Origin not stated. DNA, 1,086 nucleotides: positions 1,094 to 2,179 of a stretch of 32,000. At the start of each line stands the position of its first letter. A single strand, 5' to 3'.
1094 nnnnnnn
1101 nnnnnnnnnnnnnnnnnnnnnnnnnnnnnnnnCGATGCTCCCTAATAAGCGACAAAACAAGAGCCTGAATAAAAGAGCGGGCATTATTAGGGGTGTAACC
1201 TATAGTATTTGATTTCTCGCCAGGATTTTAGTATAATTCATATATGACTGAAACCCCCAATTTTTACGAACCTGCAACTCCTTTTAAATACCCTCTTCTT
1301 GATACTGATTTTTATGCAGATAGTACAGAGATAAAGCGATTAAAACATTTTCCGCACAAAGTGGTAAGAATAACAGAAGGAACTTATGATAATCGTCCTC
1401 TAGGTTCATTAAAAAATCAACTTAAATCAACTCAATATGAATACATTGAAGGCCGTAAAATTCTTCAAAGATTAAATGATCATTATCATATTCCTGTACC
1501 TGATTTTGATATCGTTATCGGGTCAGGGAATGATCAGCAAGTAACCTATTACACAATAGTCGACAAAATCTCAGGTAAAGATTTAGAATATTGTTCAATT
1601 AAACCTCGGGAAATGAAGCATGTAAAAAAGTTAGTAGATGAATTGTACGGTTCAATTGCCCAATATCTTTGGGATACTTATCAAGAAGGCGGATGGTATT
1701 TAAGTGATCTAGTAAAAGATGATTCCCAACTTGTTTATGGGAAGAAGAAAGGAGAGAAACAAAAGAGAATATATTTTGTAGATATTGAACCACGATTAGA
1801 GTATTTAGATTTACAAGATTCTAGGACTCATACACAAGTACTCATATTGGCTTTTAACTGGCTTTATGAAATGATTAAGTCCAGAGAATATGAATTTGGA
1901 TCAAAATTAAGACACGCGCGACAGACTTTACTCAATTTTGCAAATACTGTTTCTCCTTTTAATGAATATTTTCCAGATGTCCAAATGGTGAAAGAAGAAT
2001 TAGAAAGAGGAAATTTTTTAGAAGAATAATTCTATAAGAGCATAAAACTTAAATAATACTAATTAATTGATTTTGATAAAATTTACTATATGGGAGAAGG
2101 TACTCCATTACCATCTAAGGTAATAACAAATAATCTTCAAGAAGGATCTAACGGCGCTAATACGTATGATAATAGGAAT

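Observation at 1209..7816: Four-gene operon beside an AbiE module: candidate undescribed nucleic-acid modification or defence system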

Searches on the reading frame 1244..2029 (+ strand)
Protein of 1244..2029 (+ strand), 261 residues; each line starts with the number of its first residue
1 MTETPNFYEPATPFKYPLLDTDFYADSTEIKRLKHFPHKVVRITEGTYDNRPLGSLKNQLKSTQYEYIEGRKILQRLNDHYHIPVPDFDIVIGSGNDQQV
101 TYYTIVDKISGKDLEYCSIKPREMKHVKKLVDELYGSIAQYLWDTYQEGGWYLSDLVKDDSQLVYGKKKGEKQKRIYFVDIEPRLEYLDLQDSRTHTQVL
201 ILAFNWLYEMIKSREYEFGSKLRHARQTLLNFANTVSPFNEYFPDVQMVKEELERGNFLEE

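Call 3: search_protein_families(library=pfam, proteins=[window:1244-2029:+], max_evalue=0.1)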
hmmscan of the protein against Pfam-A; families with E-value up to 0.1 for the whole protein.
window:1244-2029:+ (261 aa): 1 family
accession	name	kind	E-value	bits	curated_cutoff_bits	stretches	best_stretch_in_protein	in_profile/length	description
PF17167.11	Glyco_hydro_94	-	0.036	13.2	27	1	121-163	222-260/420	Glycosyl hydrolase 94 superfamily, catalytic domain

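Call 4: search_protein_families(library=padloc, proteins=[window:1244-2029:+], max_evalue=0.1)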
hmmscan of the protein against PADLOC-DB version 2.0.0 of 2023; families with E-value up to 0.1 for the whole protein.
window:1244-2029:+ (261 aa): 0 families

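Call 5: search_protein_families(library=ncbifam, proteins=[window:1244-2029:+], max_evalue=0.1)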
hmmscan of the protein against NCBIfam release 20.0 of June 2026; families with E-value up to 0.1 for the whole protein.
window:1244-2029:+ (261 aa): 0 families

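Call 11: search_solved_structures(query=window:1244-2029:+, max_evalue=10)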
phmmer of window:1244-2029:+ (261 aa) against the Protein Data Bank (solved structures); distinct sequences matched with E-value up to 10: 1.
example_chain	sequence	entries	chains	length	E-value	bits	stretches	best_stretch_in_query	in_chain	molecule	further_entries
2q18_X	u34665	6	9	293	0.94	12.1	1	69-116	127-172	2-keto-3-deoxy-D-arabinonate dehydratase | Putative uncharacterized protein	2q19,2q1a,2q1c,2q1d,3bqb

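Call 32: find_homologous_proteins(query=window:1244-2029:+, max_evalue=0.001)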
Query window:1244-2029:+ (261 aa): 3 proteins with E <= 0.001 among 214 candidates.
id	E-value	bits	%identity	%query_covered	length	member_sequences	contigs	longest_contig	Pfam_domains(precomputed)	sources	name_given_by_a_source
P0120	1.3e-174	597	100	100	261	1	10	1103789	-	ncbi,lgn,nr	ncbi:MAG: hypothetical protein HYW86_01940 [Candidatus Roizmanbacteria bacterium]|nr:MAG: hypothetic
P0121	3.1e-93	330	58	95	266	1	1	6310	-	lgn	-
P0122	6.0e-77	277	52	94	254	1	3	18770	-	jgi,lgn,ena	-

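Call 33: find_encoding_contigs(protein=P0122, flank=10000, max_places=2)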
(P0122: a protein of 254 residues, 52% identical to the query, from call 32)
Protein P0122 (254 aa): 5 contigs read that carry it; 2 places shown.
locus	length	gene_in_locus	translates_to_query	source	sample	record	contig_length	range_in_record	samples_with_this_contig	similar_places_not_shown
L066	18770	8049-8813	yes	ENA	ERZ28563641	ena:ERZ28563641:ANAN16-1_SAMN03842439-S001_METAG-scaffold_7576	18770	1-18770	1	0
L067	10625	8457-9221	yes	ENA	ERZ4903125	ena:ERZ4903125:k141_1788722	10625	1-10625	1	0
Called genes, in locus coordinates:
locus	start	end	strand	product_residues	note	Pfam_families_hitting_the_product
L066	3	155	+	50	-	?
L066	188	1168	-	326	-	PF01408:GFO_IDH_MocA, PF22725:GFO_IDH_MocA_C3 (weak)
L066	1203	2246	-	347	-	PF02485:Branch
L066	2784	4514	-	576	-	-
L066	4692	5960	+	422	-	PF00817:IMS, PF21999:IMS_HHH_1 (weak), PF11799:IMS_C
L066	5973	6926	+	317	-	PF01073:3Beta_HSD, PF01370:Epimerase, PF02719:Polysacc_synt_2 (faint), PF04321:RmlD_sub_bind, PF07993:NAD_binding_4 (faint), PF16363:GDP_Man_Dehyd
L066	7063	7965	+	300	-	PF08543:Phos_pyr_kin (weak)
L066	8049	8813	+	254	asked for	-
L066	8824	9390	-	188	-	-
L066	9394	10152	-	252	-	-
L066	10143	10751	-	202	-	-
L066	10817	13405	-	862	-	-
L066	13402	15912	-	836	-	-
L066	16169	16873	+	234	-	-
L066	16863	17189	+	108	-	-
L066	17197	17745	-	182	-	PF23477:zf_Tbcl_2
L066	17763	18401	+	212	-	PF03486:HI0933_like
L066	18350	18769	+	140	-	?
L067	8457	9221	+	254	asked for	-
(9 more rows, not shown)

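Call 34: find_encoding_contigs(protein=P0121, flank=10000, max_places=1)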
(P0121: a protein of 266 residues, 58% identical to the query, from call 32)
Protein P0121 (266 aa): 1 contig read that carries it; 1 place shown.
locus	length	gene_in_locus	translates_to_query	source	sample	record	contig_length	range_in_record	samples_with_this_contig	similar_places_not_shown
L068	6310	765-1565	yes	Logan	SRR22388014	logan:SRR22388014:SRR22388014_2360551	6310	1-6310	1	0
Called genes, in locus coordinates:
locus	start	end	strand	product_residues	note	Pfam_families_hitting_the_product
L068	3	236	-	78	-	?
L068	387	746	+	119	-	-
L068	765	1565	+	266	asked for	-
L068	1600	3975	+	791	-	-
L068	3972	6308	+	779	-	?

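Call 61: search_protein_families(library=pfam, proteins=[window:1244-2029:+, P0121, P0122, L068:1600-3975:+, L066:13402-15912:-, L066:10817-13405:-, L066:10143-10751:-, L066:9394-10152:-, L066:8824-9390:-], max_evalue=5)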
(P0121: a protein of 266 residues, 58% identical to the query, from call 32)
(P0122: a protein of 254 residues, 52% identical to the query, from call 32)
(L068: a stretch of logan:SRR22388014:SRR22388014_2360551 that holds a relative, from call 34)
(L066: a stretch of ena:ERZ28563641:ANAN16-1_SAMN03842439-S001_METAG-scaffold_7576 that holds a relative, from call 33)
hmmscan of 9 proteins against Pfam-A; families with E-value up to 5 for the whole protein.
window:1244-2029:+ (261 aa): 1 family
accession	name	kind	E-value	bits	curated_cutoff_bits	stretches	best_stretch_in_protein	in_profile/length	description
PF17167.11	Glyco_hydro_94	-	0.036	13.2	27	1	121-163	222-260/420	Glycosyl hydrolase 94 superfamily, catalytic domain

P0121 (266 aa): 0 families

P0122 (254 aa): 0 families

L068:1600-3975:+ (791 aa): 1 family
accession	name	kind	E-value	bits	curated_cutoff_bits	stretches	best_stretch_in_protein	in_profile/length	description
PF05691.18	Raffinose_syn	-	0.016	13.5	20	1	386-479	390-481/750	Raffinose synthase or seed imbibition protein Sip1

L066:13402-15912:- (836 aa): 1 family
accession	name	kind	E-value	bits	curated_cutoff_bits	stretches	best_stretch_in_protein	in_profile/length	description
PF08083.16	PROCN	-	0.16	11.2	27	1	736-804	105-172/407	PROCN (NUC071) domain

L066:10817-13405:- (862 aa): 2 families
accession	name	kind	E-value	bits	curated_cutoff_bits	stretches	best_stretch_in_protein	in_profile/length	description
PF00270.35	DEAD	-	2.3e-05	24.6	26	1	298-467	4-162/167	DEAD/DEAH box helicase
PF04851.21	ResIII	-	0.017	15.5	22.5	1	309-465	24-163/164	Type III restriction enzyme, res subunit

L066:10143-10751:- (202 aa): 3 families
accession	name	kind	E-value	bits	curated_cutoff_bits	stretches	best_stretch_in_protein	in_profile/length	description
PF08241.18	Methyltransf_11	-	0.0028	18.7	21.2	1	107-169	1-64/95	Methyltransferase domain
PF13649.12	Methyltransf_25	-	0.025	15.7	27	1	109-171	4-70/97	Methyltransferase domain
PF01209.24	Ubie_methyltran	-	0.21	11.4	20.1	1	122-173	73-124/233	ubiE/COQ5 methyltransferase family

L066:9394-10152:- (252 aa): 0 families

L066:8824-9390:- (188 aa): 0 families

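Call 80: search_protein_representatives(alignment_id=A6)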
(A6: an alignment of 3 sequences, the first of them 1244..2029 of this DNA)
Query: 3 sequences, 263 profile positions. Proteins with E-value up to 0.001 (for the whole library): 538; up to 1e-10: 249; up to 1e-30: 3. The best 150 are listed.
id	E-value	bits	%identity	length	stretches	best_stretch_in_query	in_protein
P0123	2.8e-130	449.9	-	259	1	1-258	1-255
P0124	2.6e-50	187.8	-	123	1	136-256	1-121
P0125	1.9e-37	145.6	-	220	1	68-256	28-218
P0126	1.5e-30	123.0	-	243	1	12-252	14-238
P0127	1.5e-30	123.0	-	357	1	8-237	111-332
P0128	1.6e-29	119.7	-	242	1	11-255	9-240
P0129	1.8e-29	119.5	-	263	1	7-236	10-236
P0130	2.2e-29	119.2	-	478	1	24-248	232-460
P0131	7.2e-28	114.2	-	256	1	5-240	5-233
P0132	1.3e-27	113.4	-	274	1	12-239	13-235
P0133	2.4e-27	112.5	-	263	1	10-249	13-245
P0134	3.0e-27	112.2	-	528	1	8-240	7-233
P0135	1.0e-26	110.5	-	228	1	64-256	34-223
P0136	1.6e-26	109.8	-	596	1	10-255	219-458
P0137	7.5e-26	107.6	-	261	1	9-255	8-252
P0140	2.0e-25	106.2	-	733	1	71-248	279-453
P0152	1.7e-23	99.9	-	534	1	4-257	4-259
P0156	7.0e-23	97.9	-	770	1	22-255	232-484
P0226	6.9e-17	78.2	-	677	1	68-242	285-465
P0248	9.6e-16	74.5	-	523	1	68-240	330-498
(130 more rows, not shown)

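Call 82: search_protein_families(library=pfam, proteins=[P0127, P0130, P0134, P0136, P0140, P0152, P0156, P0226, P0248, P0126], max_evalue=0.01)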
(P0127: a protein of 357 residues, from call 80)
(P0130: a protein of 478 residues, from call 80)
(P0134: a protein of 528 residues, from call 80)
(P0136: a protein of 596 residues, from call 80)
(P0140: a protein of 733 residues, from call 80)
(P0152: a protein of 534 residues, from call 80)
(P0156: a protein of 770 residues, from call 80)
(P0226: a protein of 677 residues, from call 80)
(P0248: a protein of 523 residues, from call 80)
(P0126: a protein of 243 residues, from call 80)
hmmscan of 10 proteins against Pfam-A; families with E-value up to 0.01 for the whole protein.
P0127 (357 aa): 0 families

P0130 (478 aa): 0 families

P0134 (528 aa): 0 families

P0136 (596 aa): 0 families

P0140 (733 aa): 0 families

P0152 (534 aa): 0 families

P0156 (770 aa): 0 families

P0226 (677 aa): 0 families

P0248 (523 aa): 1 family
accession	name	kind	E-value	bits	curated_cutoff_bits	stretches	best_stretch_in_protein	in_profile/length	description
PF19529.4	DUF6057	-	0.003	17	29.8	1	23-159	81-215/569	Family of unknown function (DUF6057)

P0126 (243 aa): 0 families

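Call 83: search_solved_structures(query=A8, max_evalue=5, show_alignments=2)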
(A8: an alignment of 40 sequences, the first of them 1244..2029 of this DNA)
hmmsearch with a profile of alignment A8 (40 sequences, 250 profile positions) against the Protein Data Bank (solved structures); distinct sequences matched with E-value up to 5: 8.
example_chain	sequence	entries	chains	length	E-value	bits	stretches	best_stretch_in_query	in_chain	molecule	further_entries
7dv7_A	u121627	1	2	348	0.044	16.4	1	109-153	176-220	Endo-beta-1,4-mannanase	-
7dvj_A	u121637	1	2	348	0.06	16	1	112-153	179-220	Endo-beta-1,4-mannanase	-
7dvz_A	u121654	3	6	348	0.06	16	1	112-153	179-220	Endo-beta-1,4-mannanase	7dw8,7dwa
9ugr_A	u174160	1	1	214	0.19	14.3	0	194-239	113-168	Syn-F4-Link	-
6fkf_p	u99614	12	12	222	0.25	14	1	186-240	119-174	ATP synthase subunit b', chloroplastic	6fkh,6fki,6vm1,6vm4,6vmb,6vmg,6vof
1szi_A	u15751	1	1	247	0.6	12.7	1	186-232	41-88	mannose-6-phosphate receptor binding protein 1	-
6jfv_B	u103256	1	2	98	0.77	12.4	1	193-247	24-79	Keratin, type II cytoskeletal 5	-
3tnu_B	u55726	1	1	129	1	12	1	195-247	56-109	Keratin, type II cytoskeletal 5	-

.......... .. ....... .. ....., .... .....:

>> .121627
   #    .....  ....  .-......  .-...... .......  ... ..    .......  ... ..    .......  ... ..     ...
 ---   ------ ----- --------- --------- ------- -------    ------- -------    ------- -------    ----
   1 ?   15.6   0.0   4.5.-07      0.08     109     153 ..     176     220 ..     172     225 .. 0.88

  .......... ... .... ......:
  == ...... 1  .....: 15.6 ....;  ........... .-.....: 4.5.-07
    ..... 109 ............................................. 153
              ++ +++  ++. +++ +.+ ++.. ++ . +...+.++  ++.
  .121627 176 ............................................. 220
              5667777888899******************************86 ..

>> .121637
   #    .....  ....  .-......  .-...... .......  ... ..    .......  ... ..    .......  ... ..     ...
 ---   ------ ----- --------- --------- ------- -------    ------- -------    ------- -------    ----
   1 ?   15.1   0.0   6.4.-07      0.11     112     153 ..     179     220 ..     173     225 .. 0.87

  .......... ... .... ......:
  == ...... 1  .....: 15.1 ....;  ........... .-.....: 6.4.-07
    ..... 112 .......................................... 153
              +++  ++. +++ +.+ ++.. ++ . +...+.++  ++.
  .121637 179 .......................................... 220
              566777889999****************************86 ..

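Call 84: find_encoding_contigs(protein=P0126, flank=8000, max_places=2)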
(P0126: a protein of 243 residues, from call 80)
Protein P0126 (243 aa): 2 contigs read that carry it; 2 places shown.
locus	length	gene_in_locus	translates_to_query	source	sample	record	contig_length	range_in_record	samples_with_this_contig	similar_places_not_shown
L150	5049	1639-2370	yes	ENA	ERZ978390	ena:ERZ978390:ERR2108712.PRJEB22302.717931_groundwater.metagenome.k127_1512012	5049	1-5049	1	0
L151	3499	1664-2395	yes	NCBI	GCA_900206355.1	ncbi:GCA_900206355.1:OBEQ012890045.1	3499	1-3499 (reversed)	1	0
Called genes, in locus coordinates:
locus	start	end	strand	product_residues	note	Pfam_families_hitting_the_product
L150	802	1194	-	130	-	PF04977:DivIC (weak)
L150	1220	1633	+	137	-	PF00075:RNase_H, PF13456:RVT_3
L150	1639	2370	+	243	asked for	-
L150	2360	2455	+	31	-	-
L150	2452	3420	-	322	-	PF00814:TsaD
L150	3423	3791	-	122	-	PF08378:NERD (weak), PF02021:UPF0102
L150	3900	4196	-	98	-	PF07927:HicA_toxin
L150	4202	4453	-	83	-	PF15919:HicB_lk_antitox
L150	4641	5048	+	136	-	?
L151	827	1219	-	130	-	PF04977:DivIC (weak)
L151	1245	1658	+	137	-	PF00075:RNase_H, PF13456:RVT_3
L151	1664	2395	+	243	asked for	-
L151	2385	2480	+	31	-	-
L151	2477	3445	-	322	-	PF00814:TsaD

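Call 85: find_encoding_contigs(protein=P0129, flank=8000, max_places=1)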
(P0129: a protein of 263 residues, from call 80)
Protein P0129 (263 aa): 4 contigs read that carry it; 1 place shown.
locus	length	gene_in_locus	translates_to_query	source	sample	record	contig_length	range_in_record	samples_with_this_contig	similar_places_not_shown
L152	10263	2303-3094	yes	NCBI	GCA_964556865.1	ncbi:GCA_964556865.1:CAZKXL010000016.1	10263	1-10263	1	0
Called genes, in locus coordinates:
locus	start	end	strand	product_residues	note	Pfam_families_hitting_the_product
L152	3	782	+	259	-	?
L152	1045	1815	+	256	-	PF01386:Ribosomal_L25p, PF14693:Ribosomal_TL5_C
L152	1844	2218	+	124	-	-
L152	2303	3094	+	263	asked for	-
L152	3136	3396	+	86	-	PF02604:PhdYeFM_antitox (weak)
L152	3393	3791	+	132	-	PF01850:PIN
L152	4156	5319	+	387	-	PF01590:GAF, PF13185:GAF_2, PF13492:GAF_3 (weak), PF00512:HisKA, PF02518:HATPase_c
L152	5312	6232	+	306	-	-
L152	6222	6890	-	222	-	PF00072:Response_reg, PF00486:Trans_reg_C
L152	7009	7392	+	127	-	PF02325:CCB3_YggT (weak)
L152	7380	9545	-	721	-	PF00133:tRNA-synt_1, PF01406:tRNA-synt_1e (faint), PF09334:tRNA-synt_1g, PF13603:tRNA-synt_1_2 (weak), PF09334:tRNA-synt_1g (weak), PF08264:Anticodon_1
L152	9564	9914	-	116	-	-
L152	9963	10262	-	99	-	?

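Call 86: find_encoding_contigs(protein=P0131, flank=8000, max_places=1)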
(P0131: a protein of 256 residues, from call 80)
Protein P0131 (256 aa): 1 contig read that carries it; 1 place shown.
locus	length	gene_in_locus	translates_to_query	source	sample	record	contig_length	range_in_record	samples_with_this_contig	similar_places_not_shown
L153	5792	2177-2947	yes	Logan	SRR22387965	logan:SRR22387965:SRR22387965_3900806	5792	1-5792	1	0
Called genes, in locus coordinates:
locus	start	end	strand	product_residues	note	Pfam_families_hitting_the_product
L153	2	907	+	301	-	?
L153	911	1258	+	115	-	-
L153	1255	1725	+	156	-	PF05708:Peptidase_C92 (faint), PF00877:NLPC_P60, PF04970:LRAT (weak)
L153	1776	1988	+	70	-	-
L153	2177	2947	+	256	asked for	-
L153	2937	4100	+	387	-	PF01409:tRNA-synt_2d, PF03147:FDX-ACB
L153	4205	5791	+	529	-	?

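Call 108: search_protein_families(library=phrogs, proteins=[window:1244-2029:+], max_evalue=0.01)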
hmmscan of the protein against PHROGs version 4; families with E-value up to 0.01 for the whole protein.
window:1244-2029:+ (261 aa): 0 families
